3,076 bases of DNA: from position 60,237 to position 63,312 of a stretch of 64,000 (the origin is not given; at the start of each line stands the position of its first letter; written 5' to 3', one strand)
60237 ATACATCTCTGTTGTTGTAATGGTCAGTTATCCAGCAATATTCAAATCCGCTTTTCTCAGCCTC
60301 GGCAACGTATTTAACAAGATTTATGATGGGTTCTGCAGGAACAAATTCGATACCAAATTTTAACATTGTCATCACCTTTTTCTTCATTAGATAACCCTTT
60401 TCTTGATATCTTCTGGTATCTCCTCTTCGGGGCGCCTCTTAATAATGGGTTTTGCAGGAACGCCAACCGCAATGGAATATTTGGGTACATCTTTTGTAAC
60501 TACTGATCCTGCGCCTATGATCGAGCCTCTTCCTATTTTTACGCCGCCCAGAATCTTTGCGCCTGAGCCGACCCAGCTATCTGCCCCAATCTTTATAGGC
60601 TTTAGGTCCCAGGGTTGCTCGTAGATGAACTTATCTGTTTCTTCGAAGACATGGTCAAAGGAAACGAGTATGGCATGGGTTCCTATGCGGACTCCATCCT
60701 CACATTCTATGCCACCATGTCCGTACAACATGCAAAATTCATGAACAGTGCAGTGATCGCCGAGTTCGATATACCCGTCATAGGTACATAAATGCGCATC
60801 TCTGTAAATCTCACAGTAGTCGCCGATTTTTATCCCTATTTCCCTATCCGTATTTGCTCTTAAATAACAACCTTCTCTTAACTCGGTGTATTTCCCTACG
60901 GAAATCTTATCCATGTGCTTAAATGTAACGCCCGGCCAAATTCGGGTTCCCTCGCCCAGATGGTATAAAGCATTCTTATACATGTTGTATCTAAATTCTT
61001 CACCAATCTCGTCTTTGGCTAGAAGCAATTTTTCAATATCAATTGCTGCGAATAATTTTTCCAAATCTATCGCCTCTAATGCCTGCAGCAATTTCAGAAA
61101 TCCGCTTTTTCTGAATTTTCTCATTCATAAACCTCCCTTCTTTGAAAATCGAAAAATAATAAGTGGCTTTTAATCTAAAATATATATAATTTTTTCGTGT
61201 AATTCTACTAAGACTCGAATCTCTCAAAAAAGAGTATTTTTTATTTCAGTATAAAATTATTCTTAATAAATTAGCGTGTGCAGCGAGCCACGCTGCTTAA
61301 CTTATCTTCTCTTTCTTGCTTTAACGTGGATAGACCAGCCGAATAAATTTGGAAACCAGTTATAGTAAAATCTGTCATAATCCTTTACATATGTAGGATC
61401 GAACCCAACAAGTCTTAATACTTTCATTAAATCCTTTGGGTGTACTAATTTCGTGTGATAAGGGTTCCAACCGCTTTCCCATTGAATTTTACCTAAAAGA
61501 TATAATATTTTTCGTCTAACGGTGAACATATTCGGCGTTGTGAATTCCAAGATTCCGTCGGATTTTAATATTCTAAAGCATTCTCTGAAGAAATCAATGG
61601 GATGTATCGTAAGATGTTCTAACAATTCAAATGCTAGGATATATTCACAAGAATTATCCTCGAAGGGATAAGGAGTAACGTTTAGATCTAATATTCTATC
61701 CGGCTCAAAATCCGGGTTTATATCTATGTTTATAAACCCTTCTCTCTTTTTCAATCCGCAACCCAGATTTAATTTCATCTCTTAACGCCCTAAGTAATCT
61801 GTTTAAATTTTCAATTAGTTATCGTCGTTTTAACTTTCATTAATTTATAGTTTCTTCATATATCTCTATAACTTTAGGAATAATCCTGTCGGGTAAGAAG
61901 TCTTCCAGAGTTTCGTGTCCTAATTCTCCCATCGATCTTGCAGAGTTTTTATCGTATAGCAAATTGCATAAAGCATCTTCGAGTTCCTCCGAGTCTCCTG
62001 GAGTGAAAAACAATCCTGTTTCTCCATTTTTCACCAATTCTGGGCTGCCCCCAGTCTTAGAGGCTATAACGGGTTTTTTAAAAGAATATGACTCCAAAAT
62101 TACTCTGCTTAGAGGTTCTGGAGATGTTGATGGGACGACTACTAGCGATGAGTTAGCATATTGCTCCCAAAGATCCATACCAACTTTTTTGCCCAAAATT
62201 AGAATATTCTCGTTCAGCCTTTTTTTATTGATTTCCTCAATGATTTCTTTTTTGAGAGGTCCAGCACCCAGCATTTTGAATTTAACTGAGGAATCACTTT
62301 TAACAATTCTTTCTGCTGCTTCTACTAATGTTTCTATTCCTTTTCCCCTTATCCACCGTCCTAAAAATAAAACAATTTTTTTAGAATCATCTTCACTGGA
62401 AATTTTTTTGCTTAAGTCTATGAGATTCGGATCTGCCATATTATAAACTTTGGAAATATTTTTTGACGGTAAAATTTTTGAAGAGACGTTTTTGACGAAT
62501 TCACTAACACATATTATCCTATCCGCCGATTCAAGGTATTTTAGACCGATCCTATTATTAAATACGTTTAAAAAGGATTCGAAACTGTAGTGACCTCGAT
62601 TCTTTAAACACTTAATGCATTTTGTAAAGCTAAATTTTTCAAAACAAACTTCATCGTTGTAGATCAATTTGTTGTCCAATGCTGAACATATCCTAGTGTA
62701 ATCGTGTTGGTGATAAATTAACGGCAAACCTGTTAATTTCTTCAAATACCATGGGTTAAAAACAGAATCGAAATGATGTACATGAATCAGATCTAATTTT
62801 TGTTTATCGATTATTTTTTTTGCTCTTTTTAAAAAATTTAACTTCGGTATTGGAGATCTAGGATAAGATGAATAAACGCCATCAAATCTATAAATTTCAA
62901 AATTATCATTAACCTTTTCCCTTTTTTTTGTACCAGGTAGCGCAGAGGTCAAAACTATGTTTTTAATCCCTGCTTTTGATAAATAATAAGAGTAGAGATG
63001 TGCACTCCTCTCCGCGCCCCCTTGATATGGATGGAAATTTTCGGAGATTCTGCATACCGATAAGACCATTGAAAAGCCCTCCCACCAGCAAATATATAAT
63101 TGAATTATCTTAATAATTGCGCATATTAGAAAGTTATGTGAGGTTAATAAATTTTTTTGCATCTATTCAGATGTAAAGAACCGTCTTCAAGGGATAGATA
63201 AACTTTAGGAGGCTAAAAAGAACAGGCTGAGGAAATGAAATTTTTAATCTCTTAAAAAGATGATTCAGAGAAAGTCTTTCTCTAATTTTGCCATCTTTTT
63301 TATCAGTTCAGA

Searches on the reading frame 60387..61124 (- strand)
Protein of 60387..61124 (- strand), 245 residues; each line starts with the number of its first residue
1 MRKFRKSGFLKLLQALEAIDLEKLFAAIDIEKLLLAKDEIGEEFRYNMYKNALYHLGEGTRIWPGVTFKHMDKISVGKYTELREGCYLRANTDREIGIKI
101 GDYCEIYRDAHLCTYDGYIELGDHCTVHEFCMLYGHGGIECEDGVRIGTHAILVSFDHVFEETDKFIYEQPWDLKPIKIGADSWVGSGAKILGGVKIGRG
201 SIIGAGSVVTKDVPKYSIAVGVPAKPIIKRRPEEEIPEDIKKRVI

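Call 64: search_protein_families(library=pfam, proteins=[window:60387-61124:-], max_evalue=0.001)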
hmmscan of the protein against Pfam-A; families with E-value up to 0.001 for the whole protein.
window:60387-61124:- (245 aa): 2 families
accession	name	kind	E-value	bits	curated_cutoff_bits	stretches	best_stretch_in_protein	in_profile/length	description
PF00132.30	Hexapep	-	3e-19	68.3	27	1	177-211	2-36/36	Bacterial transferase hexapeptide (six repeats)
PF14602.12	Hexapep_2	-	1.9e-07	31.1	27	1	176-211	1-34/34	Hexapeptide repeat of succinyl-transferase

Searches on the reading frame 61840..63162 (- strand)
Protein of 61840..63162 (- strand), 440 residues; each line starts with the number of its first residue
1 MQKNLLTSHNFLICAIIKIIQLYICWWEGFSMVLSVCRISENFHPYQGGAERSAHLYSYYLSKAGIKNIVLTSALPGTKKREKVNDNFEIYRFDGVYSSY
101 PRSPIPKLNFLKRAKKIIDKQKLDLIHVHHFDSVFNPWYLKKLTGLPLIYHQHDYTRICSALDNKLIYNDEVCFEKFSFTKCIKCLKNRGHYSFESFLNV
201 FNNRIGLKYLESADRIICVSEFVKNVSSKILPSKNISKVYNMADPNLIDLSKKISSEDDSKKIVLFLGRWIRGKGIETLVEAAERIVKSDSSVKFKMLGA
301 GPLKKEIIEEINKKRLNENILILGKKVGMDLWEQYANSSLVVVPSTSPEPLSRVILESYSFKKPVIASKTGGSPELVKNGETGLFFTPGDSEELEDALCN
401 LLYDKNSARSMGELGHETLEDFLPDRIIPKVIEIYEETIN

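Call 64: search_protein_families(library=pfam, proteins=[window:61840-63162:-], max_evalue=0.001)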
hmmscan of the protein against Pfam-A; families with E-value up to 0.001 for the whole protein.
window:61840-63162:- (440 aa): 5 families
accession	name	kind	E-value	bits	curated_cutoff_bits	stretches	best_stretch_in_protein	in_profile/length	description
PF00534.26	Glycos_transf_1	-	3.7e-34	118.2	26.4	1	251-415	5-169/172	Glycosyl transferases group 1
PF13692.12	Glyco_trans_1_4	-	2.9e-28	99.3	27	1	262-404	2-142/142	Glycosyl transferases group 1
PF13439.12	Glyco_transf_4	-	2.6e-19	70.3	28.5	1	48-245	2-168/170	Glycosyltransferase Family 4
PF13477.12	Glyco_trans_4_2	-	8.4e-05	23.2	23.4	1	60-149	19-103/139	Glycosyl transferase 4-like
PF13579.12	Glyco_trans_4_4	-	8.6e-05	23.4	29.7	1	48-155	1-104/158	Glycosyl transferase 4-like domain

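Call 100: find_encoding_contigs(protein=window:61840-63162:-, flank=10000, max_places=1)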
Protein window:61840-63162:- (440 aa): no gene with exactly this product is on record in the collection.
